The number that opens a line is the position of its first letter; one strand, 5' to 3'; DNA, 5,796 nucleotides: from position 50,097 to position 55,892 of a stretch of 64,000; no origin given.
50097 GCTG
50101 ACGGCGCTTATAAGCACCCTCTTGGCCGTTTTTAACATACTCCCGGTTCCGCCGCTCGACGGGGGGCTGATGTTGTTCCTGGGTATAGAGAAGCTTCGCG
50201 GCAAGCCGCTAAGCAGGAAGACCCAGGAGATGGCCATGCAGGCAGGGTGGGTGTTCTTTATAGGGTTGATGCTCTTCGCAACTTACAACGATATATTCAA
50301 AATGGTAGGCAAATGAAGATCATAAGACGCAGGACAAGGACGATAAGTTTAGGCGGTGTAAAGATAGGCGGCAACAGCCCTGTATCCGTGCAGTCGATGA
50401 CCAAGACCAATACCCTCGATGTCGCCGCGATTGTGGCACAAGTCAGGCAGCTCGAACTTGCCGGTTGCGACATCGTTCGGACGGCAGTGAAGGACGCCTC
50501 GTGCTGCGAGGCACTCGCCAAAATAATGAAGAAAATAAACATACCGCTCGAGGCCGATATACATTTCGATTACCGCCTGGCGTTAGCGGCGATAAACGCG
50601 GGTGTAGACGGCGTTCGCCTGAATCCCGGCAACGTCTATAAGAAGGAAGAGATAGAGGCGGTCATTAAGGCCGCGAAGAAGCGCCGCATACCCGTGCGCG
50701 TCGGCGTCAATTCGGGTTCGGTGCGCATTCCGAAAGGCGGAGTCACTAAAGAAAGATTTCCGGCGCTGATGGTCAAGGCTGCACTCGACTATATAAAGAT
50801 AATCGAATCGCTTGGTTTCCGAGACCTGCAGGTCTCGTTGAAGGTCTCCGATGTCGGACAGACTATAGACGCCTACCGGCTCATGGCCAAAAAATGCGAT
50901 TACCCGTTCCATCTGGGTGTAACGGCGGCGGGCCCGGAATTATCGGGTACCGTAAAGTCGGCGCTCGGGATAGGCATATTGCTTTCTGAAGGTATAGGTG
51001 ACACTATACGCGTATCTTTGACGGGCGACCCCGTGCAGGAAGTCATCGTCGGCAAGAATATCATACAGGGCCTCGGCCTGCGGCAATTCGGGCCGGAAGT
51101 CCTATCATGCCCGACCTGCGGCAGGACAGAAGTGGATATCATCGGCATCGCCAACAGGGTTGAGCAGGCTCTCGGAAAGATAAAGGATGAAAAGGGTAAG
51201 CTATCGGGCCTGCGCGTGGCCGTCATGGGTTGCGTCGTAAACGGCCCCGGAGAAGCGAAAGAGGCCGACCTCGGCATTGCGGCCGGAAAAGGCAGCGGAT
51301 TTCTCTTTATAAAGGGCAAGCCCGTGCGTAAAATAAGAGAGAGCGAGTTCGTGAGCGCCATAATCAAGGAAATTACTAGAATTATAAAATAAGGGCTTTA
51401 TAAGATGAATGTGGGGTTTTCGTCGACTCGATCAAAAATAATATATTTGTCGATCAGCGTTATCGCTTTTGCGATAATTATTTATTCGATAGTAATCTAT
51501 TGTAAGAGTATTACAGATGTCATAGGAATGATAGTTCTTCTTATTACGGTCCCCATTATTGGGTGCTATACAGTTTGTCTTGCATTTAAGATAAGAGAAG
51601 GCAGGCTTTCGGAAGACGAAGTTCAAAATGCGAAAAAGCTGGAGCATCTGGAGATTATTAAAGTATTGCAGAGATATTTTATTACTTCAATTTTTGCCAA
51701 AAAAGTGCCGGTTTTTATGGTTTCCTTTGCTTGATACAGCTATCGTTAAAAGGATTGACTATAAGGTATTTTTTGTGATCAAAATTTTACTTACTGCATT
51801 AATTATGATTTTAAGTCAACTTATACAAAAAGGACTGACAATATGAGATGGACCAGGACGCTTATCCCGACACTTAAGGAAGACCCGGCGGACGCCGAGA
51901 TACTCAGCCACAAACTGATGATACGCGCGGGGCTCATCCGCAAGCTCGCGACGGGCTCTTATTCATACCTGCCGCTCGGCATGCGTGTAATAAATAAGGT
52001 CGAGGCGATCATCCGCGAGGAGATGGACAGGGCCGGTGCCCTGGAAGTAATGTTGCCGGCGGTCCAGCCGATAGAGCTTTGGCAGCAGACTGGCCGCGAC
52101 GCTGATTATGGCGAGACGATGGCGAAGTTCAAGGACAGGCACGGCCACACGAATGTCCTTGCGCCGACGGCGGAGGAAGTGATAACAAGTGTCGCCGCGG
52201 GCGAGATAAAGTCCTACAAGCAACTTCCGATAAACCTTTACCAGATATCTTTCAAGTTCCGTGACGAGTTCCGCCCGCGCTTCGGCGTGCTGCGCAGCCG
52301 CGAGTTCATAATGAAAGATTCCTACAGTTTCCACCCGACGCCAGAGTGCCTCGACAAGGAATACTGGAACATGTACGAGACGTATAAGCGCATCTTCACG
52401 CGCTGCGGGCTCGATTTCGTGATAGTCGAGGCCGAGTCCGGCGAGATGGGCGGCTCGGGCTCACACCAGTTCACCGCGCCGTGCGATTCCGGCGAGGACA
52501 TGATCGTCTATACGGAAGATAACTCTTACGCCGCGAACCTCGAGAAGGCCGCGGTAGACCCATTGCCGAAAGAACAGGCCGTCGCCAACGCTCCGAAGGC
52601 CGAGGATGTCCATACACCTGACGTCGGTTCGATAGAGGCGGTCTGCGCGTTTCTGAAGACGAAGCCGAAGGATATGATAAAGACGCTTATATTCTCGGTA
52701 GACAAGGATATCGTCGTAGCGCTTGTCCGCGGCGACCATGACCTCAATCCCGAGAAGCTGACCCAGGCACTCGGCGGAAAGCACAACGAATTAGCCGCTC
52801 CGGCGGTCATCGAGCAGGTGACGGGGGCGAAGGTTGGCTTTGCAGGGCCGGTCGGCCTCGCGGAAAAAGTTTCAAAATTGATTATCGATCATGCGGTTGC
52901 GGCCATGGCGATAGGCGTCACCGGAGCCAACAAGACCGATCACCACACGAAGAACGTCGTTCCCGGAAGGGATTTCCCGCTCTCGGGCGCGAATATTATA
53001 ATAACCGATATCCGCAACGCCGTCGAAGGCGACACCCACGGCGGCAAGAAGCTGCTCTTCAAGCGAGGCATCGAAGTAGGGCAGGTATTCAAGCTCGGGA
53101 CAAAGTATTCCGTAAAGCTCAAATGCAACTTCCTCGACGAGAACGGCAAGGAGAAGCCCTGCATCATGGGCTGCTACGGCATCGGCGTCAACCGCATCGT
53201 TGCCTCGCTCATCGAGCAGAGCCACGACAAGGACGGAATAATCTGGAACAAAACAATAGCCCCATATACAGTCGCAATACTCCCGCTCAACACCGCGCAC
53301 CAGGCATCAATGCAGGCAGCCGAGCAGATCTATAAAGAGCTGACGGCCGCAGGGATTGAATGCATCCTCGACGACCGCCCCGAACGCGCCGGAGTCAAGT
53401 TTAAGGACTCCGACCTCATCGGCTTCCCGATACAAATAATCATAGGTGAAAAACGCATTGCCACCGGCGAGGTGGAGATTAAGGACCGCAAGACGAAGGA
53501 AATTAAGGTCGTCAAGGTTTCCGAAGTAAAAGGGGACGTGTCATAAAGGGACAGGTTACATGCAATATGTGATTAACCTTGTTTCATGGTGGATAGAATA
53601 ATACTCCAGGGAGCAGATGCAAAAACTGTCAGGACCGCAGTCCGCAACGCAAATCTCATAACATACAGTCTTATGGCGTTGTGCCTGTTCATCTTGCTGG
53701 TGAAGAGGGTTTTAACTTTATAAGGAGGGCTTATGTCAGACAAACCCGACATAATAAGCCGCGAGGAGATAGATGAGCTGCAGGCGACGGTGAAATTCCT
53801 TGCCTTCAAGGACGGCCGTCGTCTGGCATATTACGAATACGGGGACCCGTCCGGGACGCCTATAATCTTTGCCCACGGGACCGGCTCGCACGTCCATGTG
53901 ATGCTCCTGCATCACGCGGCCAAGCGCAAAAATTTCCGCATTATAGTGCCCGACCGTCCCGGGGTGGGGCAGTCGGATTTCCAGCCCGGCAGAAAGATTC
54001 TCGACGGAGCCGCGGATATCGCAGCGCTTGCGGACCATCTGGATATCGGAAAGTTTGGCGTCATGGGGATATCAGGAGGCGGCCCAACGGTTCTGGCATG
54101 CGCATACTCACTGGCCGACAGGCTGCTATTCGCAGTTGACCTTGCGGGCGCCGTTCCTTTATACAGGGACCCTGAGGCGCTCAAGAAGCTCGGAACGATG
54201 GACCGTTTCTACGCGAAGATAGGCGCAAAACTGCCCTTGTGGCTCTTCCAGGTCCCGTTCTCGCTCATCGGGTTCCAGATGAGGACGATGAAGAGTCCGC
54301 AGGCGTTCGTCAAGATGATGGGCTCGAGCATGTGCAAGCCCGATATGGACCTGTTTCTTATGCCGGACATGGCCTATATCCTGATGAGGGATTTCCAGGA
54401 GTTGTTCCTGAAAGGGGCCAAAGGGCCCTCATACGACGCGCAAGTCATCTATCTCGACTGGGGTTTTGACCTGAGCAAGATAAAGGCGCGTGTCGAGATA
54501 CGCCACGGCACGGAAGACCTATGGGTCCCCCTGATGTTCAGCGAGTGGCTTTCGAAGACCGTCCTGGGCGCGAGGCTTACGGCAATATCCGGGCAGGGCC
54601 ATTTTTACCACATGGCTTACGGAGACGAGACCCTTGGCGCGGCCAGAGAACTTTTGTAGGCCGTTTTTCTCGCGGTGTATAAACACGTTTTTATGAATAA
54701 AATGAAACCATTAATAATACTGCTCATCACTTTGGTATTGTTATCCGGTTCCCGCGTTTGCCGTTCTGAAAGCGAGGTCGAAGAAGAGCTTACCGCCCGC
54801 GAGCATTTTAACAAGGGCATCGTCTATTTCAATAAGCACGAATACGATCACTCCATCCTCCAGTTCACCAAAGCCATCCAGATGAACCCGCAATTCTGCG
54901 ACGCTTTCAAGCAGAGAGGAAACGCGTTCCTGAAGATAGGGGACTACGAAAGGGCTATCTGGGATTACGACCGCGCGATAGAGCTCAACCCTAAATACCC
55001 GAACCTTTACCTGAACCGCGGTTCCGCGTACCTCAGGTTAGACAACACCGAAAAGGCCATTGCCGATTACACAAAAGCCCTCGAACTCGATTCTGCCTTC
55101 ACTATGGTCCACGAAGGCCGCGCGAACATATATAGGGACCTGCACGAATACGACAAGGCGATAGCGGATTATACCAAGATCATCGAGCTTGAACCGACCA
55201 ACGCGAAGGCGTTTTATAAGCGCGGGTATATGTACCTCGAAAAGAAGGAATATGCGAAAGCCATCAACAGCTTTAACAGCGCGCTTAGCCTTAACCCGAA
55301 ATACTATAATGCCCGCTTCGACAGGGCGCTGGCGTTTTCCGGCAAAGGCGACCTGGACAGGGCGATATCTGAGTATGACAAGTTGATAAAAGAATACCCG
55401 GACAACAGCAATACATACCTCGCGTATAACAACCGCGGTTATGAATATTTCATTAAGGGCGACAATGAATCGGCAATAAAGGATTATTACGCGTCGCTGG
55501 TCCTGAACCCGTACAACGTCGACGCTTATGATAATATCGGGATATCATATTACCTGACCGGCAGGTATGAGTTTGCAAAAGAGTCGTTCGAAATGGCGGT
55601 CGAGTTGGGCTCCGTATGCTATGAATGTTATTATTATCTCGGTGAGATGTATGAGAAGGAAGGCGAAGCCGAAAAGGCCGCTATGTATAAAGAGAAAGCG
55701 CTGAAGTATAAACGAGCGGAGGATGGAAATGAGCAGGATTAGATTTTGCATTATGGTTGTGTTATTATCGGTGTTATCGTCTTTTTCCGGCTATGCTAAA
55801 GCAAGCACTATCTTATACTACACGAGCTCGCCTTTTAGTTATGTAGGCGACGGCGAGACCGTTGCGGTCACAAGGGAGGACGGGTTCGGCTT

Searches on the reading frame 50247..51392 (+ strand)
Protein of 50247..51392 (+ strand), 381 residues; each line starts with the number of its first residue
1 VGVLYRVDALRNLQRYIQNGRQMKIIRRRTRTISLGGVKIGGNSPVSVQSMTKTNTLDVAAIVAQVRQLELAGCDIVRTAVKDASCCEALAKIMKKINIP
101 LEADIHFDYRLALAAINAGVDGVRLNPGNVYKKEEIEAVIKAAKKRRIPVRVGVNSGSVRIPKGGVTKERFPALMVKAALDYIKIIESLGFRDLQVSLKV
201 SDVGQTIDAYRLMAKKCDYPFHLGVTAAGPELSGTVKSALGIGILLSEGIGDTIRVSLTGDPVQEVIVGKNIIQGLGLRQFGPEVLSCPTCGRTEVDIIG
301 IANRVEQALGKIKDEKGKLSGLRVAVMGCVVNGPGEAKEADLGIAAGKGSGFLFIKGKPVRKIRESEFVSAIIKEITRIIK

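Call 24: search_protein_families(library=pfam, proteins=[window:50247-51392:+], max_evalue=0.001)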
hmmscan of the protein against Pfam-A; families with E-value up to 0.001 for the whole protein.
window:50247-51392:+ (381 aa): 1 family
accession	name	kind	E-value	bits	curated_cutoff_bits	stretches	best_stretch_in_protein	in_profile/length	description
PF04551.19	GcpE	-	2.9e-135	451.1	32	1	30-377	1-342/343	GcpE protein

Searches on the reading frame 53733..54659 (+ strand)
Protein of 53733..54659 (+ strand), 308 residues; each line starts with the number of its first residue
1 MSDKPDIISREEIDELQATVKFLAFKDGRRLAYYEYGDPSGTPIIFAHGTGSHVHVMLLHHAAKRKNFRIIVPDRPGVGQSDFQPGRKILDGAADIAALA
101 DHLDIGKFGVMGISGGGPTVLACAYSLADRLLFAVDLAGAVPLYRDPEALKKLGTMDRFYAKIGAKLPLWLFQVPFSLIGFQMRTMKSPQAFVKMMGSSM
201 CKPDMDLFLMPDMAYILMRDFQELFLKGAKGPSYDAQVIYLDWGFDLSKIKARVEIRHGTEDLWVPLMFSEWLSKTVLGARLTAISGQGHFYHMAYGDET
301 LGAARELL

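Call 24: search_protein_families(library=pfam, proteins=[window:53733-54659:+], max_evalue=0.001)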
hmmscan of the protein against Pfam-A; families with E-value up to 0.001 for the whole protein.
window:53733-54659:+ (308 aa): 2 families
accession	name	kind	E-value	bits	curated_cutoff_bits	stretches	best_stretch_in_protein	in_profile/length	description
PF12697.13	Abhydrolase_6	-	1.1e-10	43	26.3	1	44-300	1-214/217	Alpha/beta hydrolase family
PF00561.26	Abhydrolase_1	-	4.5e-10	40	25.8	1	43-165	2-133/245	alpha/beta hydrolase fold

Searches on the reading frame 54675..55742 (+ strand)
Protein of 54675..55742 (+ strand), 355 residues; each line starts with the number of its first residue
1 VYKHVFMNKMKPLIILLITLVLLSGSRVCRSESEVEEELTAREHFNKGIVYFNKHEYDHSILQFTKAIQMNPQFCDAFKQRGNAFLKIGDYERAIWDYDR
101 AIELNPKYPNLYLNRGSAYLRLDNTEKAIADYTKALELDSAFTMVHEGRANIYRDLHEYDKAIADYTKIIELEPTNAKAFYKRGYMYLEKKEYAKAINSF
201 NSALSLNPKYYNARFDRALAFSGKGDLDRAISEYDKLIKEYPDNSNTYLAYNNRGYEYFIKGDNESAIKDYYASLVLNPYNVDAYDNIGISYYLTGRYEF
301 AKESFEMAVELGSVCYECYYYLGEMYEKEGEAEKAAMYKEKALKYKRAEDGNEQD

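Call 24: search_protein_families(library=pfam, proteins=[window:54675-55742:+], max_evalue=0.001)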
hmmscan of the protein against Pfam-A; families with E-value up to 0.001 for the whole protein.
window:54675-55742:+ (355 aa): 21 families
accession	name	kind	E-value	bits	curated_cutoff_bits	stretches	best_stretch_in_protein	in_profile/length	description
PF00515.34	TPR_1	-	9.2e-57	187.1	27.8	6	110-140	2-32/34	Tetratricopeptide repeat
PF07719.23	TPR_2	-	1.7e-48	159.2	27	5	177-210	1-34/34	Tetratricopeptide repeat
PF13414.12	TPR_11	-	5.8e-41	138.4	26.8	4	82-122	1-41/42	TPR repeat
PF13181.12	TPR_8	-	2e-38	127.7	25.7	2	111-141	3-33/34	Tetratricopeptide repeat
PF13431.12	TPR_17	-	1.2e-36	122.3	24.4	3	98-130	2-34/34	Tetratricopeptide repeat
PF13432.12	TPR_16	-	9.4e-33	112.7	32.7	4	81-139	3-61/65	Tetratricopeptide repeat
PF13371.12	TPR_9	-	4.3e-23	81.6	35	2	89-139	9-59/73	Tetratricopeptide repeat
PF13428.12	TPR_14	-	3.3e-21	74.1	23.5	1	77-116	3-42/44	Tetratricopeptide repeat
PF13424.12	TPR_12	-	5.3e-21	75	30.1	2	80-139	8-75/77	Tetratricopeptide repeat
PF14559.12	TPR_19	-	3.3e-17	63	25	2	188-245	2-59/68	Tetratricopeptide repeat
PF13174.12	TPR_6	-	7.6e-17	61.2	26.3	1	213-243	2-32/33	Tetratricopeptide repeat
PF25575.1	TPR_BSK1_C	-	1.6e-12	47.7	42.2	1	59-143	30-111/118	Serine/threonine-protein kinase BSK1-like, TPR repeats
PF24575.1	TPR_Slam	-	7.2e-10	39.7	35.2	0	181-220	51-90/104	Surface lipoprotein assembly modifier, N-terminal TPR repeats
PF25063.1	ARM_TT21_C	-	8.5e-10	39.3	35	1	116-214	102-201/209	Tetratricopeptide repeat protein 21 C-terminal ARM domain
PF23914.1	TPR_CcmH_CycH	-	3.6e-09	37.1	42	2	116-209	57-153/158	Cytochrome c-type biogenesis protein H TPR domain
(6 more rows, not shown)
